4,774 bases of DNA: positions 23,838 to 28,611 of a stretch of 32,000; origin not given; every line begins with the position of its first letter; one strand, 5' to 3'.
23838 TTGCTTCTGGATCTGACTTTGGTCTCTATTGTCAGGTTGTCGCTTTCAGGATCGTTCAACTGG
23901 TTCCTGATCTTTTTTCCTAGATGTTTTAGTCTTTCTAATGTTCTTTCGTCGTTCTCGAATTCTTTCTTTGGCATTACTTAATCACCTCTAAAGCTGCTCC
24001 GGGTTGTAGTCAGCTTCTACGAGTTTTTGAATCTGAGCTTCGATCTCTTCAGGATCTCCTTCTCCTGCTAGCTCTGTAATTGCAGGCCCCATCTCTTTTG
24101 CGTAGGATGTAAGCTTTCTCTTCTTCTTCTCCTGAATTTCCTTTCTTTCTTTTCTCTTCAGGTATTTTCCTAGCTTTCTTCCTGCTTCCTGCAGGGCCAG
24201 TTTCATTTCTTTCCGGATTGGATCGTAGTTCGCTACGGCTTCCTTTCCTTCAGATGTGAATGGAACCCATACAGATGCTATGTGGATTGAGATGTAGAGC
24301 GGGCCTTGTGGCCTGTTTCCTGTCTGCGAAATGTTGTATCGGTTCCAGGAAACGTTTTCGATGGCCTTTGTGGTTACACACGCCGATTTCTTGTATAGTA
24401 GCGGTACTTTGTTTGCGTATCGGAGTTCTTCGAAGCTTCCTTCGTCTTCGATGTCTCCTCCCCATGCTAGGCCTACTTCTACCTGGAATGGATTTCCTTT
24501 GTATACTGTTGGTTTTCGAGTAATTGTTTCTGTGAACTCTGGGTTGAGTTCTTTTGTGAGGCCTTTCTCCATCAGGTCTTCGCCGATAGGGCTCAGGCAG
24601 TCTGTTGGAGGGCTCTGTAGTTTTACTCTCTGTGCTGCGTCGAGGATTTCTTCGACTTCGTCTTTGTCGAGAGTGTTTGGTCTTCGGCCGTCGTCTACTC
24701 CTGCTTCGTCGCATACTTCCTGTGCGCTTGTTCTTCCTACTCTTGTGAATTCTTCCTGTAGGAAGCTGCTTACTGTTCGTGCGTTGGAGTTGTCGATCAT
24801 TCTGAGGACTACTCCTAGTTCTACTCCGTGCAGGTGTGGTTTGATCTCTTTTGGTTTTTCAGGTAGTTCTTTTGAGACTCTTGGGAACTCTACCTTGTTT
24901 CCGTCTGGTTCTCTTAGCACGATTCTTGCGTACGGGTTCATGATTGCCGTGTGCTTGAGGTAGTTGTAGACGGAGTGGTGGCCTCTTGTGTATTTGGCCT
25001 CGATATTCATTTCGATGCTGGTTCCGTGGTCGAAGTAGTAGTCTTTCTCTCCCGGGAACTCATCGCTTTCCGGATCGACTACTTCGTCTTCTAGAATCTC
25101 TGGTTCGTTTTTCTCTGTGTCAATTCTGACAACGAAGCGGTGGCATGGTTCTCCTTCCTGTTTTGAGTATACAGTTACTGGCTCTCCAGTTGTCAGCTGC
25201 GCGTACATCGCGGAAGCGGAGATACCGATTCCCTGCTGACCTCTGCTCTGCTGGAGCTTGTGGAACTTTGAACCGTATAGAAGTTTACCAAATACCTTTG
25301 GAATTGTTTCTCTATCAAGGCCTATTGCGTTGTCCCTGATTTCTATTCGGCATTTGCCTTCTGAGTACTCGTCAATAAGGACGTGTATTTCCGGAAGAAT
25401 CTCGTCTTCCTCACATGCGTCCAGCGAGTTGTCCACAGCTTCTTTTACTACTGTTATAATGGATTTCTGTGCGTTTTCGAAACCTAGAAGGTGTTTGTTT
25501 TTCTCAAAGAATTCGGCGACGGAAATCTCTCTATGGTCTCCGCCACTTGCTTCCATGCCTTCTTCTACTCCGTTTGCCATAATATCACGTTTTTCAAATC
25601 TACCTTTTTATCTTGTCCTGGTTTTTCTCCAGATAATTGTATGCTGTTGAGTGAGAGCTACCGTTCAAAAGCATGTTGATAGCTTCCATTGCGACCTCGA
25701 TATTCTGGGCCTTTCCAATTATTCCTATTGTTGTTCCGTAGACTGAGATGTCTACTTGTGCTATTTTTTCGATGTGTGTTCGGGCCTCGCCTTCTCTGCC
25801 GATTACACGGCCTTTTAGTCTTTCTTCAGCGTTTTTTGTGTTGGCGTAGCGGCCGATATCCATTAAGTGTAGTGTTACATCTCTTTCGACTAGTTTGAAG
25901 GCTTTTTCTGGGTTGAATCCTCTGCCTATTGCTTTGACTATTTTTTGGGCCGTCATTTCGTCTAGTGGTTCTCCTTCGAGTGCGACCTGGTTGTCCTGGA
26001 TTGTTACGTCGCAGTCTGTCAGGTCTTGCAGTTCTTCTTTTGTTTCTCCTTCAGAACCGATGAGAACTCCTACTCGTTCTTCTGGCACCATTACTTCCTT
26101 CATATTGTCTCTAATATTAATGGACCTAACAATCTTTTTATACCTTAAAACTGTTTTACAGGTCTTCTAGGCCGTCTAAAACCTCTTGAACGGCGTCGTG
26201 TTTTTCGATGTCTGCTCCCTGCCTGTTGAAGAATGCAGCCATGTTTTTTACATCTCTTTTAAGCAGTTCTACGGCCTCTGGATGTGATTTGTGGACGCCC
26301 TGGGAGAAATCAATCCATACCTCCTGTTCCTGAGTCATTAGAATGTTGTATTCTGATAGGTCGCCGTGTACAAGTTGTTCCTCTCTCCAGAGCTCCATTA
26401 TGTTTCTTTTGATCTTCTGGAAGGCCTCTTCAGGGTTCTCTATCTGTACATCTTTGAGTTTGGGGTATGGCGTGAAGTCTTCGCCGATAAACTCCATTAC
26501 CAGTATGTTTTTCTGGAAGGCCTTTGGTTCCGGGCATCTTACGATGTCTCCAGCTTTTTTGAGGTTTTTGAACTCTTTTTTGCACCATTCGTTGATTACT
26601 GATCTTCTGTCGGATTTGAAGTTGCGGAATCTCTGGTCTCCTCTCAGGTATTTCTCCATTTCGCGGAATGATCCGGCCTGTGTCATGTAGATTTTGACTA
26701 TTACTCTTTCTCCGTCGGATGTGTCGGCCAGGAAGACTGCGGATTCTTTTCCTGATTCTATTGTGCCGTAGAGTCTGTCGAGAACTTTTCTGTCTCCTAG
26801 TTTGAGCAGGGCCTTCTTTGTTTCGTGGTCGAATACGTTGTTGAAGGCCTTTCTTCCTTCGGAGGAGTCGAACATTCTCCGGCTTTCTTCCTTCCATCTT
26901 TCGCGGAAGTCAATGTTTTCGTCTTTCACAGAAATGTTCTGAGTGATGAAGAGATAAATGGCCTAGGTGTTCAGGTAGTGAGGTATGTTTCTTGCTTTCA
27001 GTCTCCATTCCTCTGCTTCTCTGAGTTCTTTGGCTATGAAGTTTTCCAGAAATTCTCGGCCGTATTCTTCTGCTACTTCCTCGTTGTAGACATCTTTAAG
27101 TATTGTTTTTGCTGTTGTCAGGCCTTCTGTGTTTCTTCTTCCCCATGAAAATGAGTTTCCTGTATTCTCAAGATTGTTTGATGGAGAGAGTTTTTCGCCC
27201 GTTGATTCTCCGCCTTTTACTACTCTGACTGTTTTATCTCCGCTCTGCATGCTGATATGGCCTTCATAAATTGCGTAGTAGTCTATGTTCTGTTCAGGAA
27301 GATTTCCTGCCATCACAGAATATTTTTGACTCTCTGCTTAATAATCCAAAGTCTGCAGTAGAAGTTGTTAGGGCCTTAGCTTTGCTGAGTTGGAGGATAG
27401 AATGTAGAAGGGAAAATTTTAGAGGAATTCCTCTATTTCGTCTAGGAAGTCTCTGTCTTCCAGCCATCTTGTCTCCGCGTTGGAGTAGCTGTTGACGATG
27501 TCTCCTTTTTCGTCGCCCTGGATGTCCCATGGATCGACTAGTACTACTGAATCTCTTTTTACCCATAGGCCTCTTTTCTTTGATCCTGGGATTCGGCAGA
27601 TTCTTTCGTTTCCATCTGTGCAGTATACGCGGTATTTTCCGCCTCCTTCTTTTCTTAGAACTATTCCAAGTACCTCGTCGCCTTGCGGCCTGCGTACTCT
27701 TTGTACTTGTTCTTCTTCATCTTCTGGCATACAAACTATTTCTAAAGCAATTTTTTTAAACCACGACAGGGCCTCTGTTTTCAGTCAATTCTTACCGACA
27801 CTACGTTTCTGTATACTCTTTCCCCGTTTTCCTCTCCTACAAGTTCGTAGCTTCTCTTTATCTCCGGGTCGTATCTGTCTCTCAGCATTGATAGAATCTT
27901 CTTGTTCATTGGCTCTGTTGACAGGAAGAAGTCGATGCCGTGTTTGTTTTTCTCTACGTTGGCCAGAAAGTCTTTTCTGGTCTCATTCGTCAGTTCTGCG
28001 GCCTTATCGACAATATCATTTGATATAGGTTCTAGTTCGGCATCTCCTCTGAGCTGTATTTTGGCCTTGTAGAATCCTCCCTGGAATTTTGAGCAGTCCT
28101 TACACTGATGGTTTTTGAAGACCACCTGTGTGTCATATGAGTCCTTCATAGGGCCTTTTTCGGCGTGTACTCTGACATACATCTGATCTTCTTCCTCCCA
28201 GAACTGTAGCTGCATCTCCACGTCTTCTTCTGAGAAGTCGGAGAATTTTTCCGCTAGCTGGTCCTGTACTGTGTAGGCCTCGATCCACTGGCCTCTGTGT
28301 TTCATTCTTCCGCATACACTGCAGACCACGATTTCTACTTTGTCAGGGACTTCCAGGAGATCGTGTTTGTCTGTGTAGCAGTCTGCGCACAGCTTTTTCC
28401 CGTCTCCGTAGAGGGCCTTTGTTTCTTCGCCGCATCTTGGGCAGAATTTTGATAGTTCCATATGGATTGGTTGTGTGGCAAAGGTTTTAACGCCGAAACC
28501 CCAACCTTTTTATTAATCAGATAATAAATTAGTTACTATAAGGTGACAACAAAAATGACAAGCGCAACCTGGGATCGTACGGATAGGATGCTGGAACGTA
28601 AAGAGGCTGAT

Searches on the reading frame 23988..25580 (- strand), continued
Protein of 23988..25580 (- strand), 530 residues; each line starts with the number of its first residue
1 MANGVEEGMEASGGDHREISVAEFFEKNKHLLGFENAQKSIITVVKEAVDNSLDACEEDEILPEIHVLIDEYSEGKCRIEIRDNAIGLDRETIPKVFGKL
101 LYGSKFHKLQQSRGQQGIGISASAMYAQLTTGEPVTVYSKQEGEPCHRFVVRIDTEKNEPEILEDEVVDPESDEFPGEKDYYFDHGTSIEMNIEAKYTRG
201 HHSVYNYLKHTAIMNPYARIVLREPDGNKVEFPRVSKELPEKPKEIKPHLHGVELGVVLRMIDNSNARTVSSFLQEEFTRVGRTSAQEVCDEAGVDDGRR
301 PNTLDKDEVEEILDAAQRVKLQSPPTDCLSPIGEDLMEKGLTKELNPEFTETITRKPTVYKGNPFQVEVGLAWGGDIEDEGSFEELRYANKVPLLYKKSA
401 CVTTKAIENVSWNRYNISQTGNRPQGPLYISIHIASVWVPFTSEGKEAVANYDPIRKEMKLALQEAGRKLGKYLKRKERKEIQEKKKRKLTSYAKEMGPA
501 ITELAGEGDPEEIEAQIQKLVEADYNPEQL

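Call 63: find_related_loci(query=window:23988-25580:-, collection=metagenome_contigs, flank=10000)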
Query window:23988-25580:- (530 aa) in metagenome_contigs; peptide patterns used: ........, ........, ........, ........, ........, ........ (x = any residue, [..] = any of these).
600 stretches matched a pattern (row limit reached: there are more); 467 encode a relative of the query (tblastn E <= 1e-3); the best 80 are kept; 80 distinct loci.
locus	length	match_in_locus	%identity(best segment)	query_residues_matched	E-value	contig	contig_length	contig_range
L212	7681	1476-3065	90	1-530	0e+0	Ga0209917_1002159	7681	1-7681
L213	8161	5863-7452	90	1-530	0e+0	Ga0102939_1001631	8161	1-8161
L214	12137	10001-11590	87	1-530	0e+0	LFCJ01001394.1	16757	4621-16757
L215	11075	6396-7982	86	1-530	0e+0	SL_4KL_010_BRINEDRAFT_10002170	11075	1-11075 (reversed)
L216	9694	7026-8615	86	1-530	0e+0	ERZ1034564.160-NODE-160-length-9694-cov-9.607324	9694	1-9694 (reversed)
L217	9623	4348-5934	86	1-530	0e+0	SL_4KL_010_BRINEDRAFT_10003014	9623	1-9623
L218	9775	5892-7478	85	1-530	0e+0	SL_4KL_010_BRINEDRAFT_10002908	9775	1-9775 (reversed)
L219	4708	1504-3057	87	13-530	0e+0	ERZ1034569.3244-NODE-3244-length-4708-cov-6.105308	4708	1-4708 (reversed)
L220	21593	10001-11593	87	1-530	0e+0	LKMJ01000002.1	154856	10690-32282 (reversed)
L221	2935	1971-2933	86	1-320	0e+0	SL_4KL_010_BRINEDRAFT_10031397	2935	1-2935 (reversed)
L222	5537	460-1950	50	15-523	3e-171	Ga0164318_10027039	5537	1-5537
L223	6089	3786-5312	50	10-526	3e-166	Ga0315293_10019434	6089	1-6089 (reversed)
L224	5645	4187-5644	48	6-500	1e-159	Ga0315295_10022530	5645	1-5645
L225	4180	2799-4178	48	16-488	3e-161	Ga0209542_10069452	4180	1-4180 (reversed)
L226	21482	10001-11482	46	15-521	2e-155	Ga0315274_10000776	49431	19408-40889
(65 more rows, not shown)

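Call 70: search_protein_families(library=pfam, proteins=[L220:725-2518:+, L220:8260-9363:+, L220:12833-14023:+, L220:14950-15915:+, L220:15928-17037:-, L220:17084-17698:-, L220:17705-18292:-, L220:18289-18969:-, L220:20095-20751:+, L220:20748-21389:-], max_evalue=0.0001)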
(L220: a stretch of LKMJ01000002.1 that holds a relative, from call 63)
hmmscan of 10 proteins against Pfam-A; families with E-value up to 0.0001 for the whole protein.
L220:725-2518:+ (597 aa): 2 families
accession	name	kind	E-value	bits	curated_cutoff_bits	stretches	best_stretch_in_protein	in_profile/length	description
PF05531.17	NPV_P10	-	3.4e-07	31.1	29.8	0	324-383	6-61/75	Nucleopolyhedrovirus P10 protein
PF04513.17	Baculo_PEP_C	-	9.7e-06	26.1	38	0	344-406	34-98/140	Baculovirus polyhedron envelope protein, PEP, C terminus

L220:8260-9363:+ (367 aa): 0 families

L220:12833-14023:+ (396 aa): 2 families
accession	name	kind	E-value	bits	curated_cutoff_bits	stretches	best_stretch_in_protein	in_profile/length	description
PF01663.27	Phosphodiest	-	4.2e-18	66.5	23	1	42-377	1-341/342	Type I phosphodiesterase / nucleotide pyrophosphatase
PF08665.17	PglZ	-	1.3e-10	41.9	25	0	183-270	109-178/179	PglZ domain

L220:14950-15915:+ (321 aa): 1 family
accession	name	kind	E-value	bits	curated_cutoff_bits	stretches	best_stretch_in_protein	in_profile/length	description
PF02073.20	Peptidase_M29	-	3.2e-07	30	27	0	123-301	184-383/406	Thermophilic metalloprotease (M29)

L220:15928-17037:- (369 aa): 1 family
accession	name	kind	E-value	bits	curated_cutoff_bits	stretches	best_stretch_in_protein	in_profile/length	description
PF08933.16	PrnB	-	4.6e-34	118.3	27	1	69-361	58-366/387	Monodechloroaminopyrrolnitrin synthase PrnB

L220:17084-17698:- (204 aa): 1 family
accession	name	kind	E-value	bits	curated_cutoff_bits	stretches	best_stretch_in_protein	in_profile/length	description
PF01725.21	Ham1p_like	-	7.5e-20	72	22.5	1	30-187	2-169/186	Ham1 family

L220:17705-18292:- (195 aa): 1 family
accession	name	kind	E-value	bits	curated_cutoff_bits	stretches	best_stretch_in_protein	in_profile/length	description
PF13207.12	AAA_17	-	2.2e-07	31.7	27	1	8-136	1-126/136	AAA domain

L220:18289-18969:- (226 aa): 10 families
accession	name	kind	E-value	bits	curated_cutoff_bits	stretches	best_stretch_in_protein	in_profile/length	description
PF08241.18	Methyltransf_11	-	2.3e-18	67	21.2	1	46-147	1-95/95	Methyltransferase domain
PF13649.12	Methyltransf_25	-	3.1e-16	60.3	27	1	46-143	2-97/97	Methyltransferase domain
PF13847.12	Methyltransf_31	-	1.6e-14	54.3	27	1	42-160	4-127/145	Methyltransferase domain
PF08242.18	Methyltransf_12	-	5.9e-10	40.2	30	1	46-145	1-98/98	Methyltransferase domain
PF13489.12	Methyltransf_23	-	1.5e-09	38.2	27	1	26-199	9-162/164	Methyltransferase domain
PF03848.20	TehB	-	6.6e-07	29.4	20.4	1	33-120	22-106/193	Tellurite resistance protein TehB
PF01209.24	Ubie_methyltran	-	1.4e-06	28.3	20.1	1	37-147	49-152/233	ubiE/COQ5 methyltransferase family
PF05148.21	Methyltransf_8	-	4.1e-05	24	27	1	64-148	77-157/219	Hypothetical methyltransferase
PF05175.20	MTS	-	4.7e-05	23.5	23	1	32-146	25-137/170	Methyltransferase small domain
PF02353.26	CMAS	-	9.7e-05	22.2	27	0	31-204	52-218/273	Mycolic acid cyclopropane synthetase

L220:20095-20751:+ (218 aa): 3 families
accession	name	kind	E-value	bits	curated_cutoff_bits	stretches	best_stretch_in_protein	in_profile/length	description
PF13419.12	HAD_2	-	1.7e-16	61.3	23.8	1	5-190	1-177/178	Haloacid dehalogenase-like hydrolase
PF13242.12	Hydrolase_like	-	2.6e-10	40.5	22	1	149-193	3-50/75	HAD-hyrolase-like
PF00702.32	Hydrolase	-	2.8e-08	34.8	26.4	1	2-185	1-191/191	haloacid dehalogenase-like hydrolase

L220:20748-21389:- (213 aa): 1 family
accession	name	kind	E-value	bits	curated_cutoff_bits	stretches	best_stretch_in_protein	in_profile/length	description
PF00334.24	NDK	-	1.3e-40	138.9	27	1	9-153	1-134/135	Nucleoside diphosphate kinase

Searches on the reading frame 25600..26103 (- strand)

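Call 10: search_protein_families(library=pfam, proteins=[window:25600-26103:-])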
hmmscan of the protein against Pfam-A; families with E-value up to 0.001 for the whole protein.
window:25600-26103:- (167 aa): 4 families
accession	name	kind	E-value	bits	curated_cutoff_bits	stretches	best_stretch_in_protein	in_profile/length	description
PF21800.4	KH_KRR1_2nd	-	3e-12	46.8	27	1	78-146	3-71/91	KRR1 small subunit processome component, second KH domain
PF00013.35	KH_1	-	5.5e-12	45.7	21.5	1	3-44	3-52/66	KH domain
PF22891.2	KH_PNO1_2nd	-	1.3e-07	32.1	27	1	95-158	20-83/90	Eukaryotic type KH-domain (KH-domain type I) (327.11.2)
PF07650.23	KH_2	-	6.9e-05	23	22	0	4-43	29-69/78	KH domain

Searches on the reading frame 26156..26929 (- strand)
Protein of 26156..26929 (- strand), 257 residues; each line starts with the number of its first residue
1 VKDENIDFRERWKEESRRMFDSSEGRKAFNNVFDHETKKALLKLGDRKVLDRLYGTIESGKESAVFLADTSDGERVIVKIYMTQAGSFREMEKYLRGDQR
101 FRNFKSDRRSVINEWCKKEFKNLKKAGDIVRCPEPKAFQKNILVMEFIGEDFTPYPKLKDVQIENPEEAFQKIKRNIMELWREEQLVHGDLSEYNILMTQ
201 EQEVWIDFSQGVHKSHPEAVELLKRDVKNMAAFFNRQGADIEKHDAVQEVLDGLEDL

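Call 10: search_protein_families(library=pfam, proteins=[window:26156-26929:-])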
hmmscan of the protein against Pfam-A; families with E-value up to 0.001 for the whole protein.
window:26156-26929:- (257 aa): 3 families
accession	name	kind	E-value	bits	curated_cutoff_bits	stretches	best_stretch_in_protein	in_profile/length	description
PF01163.29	RIO1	-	1.6e-56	191.4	22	1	65-243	2-183/187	RIO domain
PF01636.29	APH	-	1.5e-05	25.3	23.2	0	161-208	139-194/239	Phosphotransferase enzyme family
PF03109.22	ABC1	-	9.9e-05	22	22.9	0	118-208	122-211/244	ABC1 atypical kinase-like domain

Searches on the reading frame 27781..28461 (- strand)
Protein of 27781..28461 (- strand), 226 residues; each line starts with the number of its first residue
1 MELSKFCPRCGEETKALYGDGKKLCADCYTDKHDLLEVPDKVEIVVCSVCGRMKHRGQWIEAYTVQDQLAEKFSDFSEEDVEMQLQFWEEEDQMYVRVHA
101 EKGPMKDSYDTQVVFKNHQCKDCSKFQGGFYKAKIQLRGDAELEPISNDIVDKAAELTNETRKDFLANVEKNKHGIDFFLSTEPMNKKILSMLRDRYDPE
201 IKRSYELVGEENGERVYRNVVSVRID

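Call 10: search_protein_families(library=pfam, proteins=[window:27781-28461:-])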
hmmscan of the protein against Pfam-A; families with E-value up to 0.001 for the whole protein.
window:27781-28461:- (226 aa): 2 families
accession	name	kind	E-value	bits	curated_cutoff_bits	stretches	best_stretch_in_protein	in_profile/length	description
PF04981.18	NMD3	-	2.6e-43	148.7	24.9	1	7-225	1-243/243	NMD3 family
PF09297.16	Zn_ribbon_NUD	-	0.00049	20.2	24.8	1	4-28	3-27/32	NADH pyrophosphatase zinc ribbon domain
